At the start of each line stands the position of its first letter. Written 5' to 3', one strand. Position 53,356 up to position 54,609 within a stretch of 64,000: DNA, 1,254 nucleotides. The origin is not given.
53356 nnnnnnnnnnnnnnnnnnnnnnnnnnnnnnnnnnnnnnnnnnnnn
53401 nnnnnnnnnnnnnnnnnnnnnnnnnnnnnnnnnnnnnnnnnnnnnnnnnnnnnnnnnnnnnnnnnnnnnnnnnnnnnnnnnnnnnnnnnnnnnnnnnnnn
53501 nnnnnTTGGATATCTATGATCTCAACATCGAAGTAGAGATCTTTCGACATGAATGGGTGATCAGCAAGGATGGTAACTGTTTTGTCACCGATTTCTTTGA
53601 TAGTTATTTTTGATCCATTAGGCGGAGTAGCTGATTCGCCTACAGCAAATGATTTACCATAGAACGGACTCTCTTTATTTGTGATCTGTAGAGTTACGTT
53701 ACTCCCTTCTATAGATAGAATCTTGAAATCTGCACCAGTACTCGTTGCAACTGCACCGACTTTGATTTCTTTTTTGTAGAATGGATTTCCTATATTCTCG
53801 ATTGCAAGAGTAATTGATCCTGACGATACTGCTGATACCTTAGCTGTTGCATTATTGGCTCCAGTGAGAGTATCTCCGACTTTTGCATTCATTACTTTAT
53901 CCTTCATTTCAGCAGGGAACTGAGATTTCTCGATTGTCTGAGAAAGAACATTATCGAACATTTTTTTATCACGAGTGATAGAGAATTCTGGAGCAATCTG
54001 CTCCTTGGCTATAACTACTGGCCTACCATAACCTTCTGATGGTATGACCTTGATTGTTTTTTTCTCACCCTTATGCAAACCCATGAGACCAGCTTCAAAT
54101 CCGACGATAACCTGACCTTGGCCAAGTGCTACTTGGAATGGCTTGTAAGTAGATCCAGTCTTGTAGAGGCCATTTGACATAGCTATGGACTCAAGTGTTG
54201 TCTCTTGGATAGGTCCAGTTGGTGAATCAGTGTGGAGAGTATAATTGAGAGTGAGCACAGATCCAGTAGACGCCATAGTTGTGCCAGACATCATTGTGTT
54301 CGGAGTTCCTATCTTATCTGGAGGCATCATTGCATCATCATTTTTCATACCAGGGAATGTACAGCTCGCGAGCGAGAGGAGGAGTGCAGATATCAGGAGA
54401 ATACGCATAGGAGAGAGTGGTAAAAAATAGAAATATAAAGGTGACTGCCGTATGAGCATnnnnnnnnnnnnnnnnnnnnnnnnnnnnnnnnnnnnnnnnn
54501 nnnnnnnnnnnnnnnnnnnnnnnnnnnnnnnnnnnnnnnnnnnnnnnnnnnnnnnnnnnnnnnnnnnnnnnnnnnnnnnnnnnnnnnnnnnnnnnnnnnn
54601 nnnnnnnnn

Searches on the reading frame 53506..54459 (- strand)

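Call 13: search_protein_families(library=pfam, max_evalue=0.01, proteins=[window:53506-54459:-])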
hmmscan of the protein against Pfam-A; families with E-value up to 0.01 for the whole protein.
seq(318 aa): 1 family
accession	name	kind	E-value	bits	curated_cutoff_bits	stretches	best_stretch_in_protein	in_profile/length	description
PF00254.34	FKBP_C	-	1.3e-10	41.9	21.1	1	103-146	30-73/94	FKBP-type peptidyl-prolyl cis-trans isomerase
